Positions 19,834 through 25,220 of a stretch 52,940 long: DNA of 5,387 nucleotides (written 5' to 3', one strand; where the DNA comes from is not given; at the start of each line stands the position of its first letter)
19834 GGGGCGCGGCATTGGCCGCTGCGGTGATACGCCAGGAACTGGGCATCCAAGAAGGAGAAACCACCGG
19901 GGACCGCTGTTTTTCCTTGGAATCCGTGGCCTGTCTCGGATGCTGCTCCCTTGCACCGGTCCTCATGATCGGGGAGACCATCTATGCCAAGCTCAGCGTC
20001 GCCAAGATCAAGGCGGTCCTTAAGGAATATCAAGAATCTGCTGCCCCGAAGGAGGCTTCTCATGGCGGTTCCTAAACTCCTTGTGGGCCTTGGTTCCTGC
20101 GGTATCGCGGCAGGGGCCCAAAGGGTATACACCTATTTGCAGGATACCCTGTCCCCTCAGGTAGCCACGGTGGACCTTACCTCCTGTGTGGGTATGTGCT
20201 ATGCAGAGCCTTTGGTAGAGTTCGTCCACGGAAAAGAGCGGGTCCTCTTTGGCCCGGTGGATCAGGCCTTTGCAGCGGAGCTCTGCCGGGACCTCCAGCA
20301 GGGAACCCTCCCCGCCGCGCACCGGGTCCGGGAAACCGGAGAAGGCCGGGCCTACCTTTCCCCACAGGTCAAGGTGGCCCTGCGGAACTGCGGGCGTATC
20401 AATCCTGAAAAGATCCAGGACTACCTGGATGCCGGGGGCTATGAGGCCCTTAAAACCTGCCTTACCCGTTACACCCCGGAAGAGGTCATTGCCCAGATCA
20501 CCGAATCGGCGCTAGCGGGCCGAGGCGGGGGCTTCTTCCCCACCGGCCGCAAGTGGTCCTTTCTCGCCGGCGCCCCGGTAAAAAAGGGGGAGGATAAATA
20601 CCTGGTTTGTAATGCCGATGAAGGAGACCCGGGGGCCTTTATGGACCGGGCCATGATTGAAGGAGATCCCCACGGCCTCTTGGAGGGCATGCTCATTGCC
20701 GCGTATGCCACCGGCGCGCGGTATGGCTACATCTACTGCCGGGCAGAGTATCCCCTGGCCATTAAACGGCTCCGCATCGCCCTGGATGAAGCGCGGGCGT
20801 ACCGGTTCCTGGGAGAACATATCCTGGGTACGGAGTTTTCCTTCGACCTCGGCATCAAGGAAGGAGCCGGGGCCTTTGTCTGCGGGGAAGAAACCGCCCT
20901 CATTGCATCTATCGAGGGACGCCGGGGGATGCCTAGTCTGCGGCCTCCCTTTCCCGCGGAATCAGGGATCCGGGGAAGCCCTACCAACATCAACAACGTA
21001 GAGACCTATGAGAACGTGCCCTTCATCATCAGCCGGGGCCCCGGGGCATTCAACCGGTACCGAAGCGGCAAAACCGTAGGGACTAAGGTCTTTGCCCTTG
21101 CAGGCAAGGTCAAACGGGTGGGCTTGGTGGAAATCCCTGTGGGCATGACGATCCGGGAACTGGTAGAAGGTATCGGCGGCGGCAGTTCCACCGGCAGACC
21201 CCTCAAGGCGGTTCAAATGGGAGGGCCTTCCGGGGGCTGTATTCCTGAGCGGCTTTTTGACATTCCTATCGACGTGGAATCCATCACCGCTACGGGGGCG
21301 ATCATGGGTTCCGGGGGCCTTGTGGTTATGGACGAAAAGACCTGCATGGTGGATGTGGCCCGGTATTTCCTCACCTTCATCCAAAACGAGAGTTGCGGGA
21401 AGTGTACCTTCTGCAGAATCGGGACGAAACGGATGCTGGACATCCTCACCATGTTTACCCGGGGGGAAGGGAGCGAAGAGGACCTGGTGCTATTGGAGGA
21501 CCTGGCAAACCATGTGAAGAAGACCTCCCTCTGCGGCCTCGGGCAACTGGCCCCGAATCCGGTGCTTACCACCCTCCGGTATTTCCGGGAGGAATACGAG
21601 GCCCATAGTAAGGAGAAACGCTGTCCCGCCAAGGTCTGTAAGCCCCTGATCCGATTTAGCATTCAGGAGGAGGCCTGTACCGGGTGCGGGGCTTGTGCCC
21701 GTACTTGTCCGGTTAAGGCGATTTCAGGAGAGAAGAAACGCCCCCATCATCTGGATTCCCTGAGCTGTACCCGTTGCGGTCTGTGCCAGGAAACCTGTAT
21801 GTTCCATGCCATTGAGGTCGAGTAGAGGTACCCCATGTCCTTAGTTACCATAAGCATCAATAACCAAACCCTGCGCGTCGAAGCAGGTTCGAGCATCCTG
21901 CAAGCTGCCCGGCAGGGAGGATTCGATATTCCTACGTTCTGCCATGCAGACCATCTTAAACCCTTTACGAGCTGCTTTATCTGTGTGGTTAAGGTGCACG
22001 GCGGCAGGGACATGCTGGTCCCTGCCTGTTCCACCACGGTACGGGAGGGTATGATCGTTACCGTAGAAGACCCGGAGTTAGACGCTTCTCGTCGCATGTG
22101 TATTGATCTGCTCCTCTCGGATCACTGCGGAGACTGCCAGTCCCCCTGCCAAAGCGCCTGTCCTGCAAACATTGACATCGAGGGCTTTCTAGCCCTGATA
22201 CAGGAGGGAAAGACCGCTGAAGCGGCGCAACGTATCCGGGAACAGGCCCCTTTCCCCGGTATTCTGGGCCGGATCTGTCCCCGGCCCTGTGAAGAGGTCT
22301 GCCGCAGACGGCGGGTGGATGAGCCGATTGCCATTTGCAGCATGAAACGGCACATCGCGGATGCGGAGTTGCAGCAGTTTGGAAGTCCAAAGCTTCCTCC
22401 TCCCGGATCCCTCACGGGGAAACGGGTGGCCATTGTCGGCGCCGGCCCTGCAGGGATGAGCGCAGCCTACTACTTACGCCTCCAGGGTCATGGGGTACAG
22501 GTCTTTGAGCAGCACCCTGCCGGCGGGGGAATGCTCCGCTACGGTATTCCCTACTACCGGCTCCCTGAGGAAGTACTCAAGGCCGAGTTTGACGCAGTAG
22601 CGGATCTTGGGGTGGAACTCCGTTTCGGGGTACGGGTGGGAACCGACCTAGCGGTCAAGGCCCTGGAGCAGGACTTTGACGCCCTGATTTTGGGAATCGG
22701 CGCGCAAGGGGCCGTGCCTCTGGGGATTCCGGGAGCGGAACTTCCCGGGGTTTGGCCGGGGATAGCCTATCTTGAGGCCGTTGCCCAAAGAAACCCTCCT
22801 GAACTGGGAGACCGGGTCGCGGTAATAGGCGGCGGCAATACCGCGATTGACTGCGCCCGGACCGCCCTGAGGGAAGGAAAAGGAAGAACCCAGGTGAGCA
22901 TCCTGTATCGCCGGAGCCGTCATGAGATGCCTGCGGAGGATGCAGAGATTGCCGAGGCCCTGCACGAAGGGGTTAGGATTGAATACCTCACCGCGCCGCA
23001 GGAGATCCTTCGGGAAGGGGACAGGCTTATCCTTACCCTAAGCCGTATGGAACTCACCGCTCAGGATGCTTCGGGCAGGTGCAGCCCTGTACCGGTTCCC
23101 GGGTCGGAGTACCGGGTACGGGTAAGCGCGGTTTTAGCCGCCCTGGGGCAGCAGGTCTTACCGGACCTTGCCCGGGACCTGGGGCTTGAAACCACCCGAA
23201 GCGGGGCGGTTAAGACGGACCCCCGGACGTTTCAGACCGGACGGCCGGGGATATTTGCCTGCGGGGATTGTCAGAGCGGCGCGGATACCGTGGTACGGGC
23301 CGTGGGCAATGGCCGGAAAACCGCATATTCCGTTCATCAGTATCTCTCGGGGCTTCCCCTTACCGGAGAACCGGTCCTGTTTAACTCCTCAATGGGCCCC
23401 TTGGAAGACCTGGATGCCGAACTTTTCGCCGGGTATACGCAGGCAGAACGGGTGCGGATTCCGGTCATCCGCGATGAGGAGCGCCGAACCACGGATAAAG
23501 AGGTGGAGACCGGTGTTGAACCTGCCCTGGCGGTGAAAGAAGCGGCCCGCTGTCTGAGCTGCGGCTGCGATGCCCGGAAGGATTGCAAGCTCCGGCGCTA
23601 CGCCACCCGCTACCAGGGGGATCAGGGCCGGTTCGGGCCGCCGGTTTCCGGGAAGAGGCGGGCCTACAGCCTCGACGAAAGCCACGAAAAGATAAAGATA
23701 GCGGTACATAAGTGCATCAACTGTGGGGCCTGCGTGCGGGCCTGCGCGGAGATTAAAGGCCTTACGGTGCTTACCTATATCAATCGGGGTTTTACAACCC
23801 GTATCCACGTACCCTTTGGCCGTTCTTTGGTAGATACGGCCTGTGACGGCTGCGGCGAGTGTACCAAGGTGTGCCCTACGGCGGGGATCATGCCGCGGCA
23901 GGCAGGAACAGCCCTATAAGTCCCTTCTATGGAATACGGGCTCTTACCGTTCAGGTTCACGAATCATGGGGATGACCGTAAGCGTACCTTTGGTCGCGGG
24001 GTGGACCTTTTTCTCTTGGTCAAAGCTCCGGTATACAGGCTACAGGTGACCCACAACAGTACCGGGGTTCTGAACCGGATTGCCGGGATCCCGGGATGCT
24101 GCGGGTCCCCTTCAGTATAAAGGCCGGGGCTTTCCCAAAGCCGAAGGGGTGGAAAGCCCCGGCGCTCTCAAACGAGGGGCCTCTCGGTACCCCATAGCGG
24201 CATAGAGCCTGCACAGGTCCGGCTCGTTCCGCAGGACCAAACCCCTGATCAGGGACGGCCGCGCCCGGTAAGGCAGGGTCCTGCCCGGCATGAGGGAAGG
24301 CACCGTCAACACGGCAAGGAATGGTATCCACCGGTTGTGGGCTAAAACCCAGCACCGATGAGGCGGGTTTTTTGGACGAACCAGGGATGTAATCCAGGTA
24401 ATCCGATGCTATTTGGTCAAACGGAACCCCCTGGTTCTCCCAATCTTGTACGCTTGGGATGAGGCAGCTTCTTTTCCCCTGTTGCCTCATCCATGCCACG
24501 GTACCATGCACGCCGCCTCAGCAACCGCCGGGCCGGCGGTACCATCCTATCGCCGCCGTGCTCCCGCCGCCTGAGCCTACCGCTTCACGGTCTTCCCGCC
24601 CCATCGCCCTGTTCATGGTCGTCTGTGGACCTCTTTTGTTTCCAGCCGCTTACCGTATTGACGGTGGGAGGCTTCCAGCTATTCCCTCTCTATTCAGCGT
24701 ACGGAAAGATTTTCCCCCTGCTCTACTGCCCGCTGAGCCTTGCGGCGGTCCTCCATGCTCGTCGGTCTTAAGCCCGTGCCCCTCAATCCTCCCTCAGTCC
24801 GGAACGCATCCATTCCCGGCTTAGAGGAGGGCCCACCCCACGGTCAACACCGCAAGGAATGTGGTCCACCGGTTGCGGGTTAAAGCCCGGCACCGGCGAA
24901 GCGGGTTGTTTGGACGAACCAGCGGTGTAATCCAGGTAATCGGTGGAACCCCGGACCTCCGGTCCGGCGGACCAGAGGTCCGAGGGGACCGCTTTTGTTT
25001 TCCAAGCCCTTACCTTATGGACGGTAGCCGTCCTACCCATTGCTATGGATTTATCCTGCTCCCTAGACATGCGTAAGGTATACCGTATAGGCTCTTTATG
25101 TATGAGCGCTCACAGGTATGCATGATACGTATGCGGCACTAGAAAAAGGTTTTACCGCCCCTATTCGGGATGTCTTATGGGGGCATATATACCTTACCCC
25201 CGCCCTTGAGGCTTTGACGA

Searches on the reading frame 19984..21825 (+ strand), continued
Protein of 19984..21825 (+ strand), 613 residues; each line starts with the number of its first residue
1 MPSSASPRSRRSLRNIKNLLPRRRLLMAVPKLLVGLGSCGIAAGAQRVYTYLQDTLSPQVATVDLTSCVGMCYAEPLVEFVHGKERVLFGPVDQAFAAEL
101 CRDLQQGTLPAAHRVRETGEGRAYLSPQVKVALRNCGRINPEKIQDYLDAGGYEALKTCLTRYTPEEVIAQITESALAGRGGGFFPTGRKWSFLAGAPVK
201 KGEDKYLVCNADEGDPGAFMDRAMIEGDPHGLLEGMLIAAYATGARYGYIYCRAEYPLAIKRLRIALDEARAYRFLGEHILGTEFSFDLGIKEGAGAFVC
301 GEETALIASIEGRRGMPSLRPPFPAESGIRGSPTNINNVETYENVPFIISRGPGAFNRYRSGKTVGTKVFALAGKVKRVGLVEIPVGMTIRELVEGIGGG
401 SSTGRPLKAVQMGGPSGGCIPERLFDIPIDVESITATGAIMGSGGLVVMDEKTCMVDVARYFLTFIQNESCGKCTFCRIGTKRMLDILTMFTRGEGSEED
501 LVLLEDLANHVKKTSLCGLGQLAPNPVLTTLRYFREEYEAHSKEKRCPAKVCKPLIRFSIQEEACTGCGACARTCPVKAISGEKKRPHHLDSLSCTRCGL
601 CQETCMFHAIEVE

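Call 92: find_encoding_contigs(protein=P0004, flank=10000, max_places=4)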
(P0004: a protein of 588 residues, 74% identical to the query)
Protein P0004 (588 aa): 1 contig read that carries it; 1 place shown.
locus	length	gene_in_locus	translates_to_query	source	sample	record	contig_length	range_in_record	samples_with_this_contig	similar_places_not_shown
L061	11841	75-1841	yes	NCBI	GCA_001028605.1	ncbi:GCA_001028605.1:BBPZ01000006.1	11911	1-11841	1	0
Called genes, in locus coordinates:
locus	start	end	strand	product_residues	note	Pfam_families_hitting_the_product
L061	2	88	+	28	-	?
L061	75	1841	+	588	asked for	PF01512:Complex1_51K, PF10531:SLBB, PF22461:SLBB_2 (weak), PF10589:NADH_4Fe-4S, PF00037:Fer4 (weak), PF12838:Fer4_7 (weak), PF13237:Fer4_10 (weak), PF14697:Fer4_21 (weak), +1 more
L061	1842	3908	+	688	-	PF13510:Fer2_4, PF14691:Fer4_20, PF00070:Pyr_redox (faint), PF01266:DAO (weak), PF07992:Pyr_redox_2, PF13450:NAD_binding_8, PF12838:Fer4_7, PF14697:Fer4_21 (weak), +2 more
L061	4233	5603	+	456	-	PF00072:Response_reg, PF00158:Sigma54_activat, PF01078:Mg_chelatase (weak), PF14532:Sigma54_activ_2, PF07724:AAA_2 (weak), PF07728:AAA_5, PF25601:AAA_lid_14, PF02954:HTH_8, +1 more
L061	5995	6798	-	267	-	PF00497:SBP_bac_3, PF12974:Phosphonate-bd (weak), PF09084:NMT1 (weak)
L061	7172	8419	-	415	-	PF00109:ketoacyl-synt, PF00108:Thiolase_N (weak), PF02801:Ketoacyl-synt_C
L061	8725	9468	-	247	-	PF00106:adh_short, PF01370:Epimerase (weak), PF08659:KR, PF13561:adh_short_C2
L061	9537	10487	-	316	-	PF00698:Acyl_transf_1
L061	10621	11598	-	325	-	PF08545:ACP_syn_III, PF08541:ACP_syn_III_C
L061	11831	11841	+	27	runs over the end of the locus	?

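Call 93: find_encoding_contigs(protein=P0028, flank=10000, max_places=4)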
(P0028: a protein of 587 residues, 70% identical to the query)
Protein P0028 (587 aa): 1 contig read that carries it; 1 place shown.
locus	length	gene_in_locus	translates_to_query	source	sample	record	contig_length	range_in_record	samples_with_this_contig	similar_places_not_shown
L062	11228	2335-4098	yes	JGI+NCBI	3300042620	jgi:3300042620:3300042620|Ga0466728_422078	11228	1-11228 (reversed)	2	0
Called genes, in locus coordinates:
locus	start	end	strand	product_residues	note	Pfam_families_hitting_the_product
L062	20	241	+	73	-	-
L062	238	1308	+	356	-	PF04055:Radical_SAM, PF06968:BATS (faint)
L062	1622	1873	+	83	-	-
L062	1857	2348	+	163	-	PF01257:2Fe-2S_thioredx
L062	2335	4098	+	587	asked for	PF01512:Complex1_51K, PF10531:SLBB (weak), PF22461:SLBB_2 (weak), PF10589:NADH_4Fe-4S, PF00037:Fer4 (weak), PF13237:Fer4_10 (weak), PF14697:Fer4_21 (weak), PF12838:Fer4_7 (weak), +2 more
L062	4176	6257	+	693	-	PF13510:Fer2_4, PF14691:Fer4_20, PF00070:Pyr_redox (faint), PF00890:FAD_binding_2 (weak), PF01266:DAO, PF01494:FAD_binding_3 (weak), PF07992:Pyr_redox_2, PF13450:NAD_binding_8, +1 more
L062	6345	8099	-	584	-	PF03485:Arg_tRNA_synt_N, PF00750:tRNA-synt_1d, PF05746:DALR_1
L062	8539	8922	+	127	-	-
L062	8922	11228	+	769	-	PF09479:Flg_new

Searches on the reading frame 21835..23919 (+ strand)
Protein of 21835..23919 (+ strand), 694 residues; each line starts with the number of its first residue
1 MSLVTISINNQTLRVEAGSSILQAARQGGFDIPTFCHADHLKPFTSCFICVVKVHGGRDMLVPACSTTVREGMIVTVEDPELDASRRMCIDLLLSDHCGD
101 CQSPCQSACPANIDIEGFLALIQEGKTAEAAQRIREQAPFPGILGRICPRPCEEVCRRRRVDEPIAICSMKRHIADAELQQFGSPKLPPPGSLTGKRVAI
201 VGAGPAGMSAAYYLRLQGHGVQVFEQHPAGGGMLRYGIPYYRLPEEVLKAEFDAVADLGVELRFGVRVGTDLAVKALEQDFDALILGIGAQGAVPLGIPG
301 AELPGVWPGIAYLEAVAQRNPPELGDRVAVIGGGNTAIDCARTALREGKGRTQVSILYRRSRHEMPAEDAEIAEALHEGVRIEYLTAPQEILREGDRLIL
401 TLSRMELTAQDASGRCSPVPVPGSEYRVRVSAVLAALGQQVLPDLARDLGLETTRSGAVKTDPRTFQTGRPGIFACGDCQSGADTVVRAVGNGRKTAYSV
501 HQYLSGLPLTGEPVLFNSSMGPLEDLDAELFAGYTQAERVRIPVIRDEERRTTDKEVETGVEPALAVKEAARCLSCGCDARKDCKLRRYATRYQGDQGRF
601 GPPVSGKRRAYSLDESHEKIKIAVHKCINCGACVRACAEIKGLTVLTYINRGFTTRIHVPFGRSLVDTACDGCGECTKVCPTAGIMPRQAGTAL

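Call 12: search_protein_families(library=pfam, proteins=[window:21835-23919:+])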
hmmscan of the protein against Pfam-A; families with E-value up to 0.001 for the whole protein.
window:21835-23919:+ (694 aa): 18 families
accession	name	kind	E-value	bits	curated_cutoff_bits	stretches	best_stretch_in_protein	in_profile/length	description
PF07992.20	Pyr_redox_2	-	8.2e-36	124.3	26.1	1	197-493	2-291/291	Pyridine nucleotide-disulphide oxidoreductase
PF14691.11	Fer4_20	-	2.6e-19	69.5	25.8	1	96-180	22-110/113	Dihydroprymidine dehydrogenase domain II, 4Fe-4S cluster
PF13510.11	Fer2_4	-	2e-16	60.2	22.8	1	4-77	4-79/82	2Fe-2S iron-sulfur cluster binding domain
PF00070.33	Pyr_redox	-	1.3e-09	38.9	22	1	327-380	1-50/82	Pyridine nucleotide-disulphide oxidoreductase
PF13738.12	Pyr_redox_3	-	9.1e-09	35.4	30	1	325-477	164-305/305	Pyridine nucleotide-disulphide oxidoreductase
PF13450.12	NAD_binding_8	-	1.3e-08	35.4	21.9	1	200-234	1-35/68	NAD(P)-binding Rossmann-like domain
PF13434.12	Lys_Orn_oxgnase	-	1.7e-06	27.9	21.3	1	282-385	149-246/339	L-lysine 6-monooxygenase/L-ornithine 5-monooxygenase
PF13237.11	Fer4_10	-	2.6e-06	27.7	25.5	0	667-682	6-21/53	4Fe-4S dicluster domain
PF12838.12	Fer4_7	-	4.3e-06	27.5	27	1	626-682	1-50/52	4Fe-4S dicluster domain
PF01266.30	DAO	-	4.9e-06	26.7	27.9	1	197-244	1-55/353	FAD dependent oxidoreductase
PF13187.11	Fer4_9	-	1.1e-05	25.8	27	1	626-682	1-49/52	4Fe-4S dicluster domain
PF01946.23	Thi4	-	3.9e-05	23.4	26.2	1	198-234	20-58/235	Thi4 family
PF14697.11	Fer4_21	-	4.7e-05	23.9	35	1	622-684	3-55/59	4Fe-4S dicluster domain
PF12837.12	Fer4_6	-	8.1e-05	22.8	25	0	668-683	7-22/24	4Fe-4S binding domain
PF12831.13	FAD_oxidored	-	0.00011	22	27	0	198-235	2-39/416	FAD dependent oxidoreductase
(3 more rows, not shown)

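Call 17: find_encoding_contigs(protein=window:21835-23919:+, flank=10000, max_places=10)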
Protein window:21835-23919:+ (694 aa): no gene with exactly this product is on record in the collection.

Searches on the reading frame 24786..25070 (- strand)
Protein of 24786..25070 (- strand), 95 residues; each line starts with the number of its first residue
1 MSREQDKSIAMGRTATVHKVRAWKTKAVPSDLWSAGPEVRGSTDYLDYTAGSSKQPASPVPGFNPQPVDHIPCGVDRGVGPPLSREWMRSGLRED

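Call 52: search_protein_representatives(protein=window:24786-25070:-)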
Query: 95 residues. Proteins with E-value up to 0.001 (for the whole library): 4; up to 1e-10: 1; up to 1e-30: 1. The best 4 are listed.
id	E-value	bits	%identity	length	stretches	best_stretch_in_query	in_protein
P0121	2.5e-59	214.1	100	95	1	1-95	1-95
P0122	1.3e-07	48.1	54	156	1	15-79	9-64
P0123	1.9e-04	37.9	64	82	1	28-84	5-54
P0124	7.1e-04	36.1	60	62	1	12-67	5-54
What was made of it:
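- Tried and rejected: The candidate list was probably saturated, because a later single-ORF phmmer search did find P0123 and P0124 (call 52).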

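Call 55: find_encoding_contigs(protein=P0123, flank=10000, max_places=10)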
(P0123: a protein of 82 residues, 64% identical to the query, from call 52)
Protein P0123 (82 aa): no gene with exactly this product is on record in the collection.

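Call 56: find_encoding_contigs(protein=P0124, flank=10000, max_places=10)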
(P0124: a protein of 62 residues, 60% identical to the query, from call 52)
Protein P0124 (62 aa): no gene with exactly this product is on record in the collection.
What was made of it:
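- Tried and rejected: P0123 and P0124 are not on record in find_encoding_contigs, so their DNA could not be read (calls 55, 56).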

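Call 57: list_cluster_members(proteins=[P0123, P0124])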
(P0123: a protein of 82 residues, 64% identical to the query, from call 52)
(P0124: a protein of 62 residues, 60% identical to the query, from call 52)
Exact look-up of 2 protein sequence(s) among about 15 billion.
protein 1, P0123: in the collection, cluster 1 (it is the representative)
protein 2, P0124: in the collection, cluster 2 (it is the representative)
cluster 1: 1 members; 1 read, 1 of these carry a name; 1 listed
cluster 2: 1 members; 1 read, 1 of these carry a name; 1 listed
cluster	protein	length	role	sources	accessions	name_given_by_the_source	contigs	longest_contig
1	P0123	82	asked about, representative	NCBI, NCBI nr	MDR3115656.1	MAG: hypothetical protein LBU25_09070 [Treponema sp.] | hypothetical protein [Treponema sp.]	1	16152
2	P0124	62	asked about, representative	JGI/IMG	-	hypothetical protein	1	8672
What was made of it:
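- Two further copies are on other contigs (calls 52, 57).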
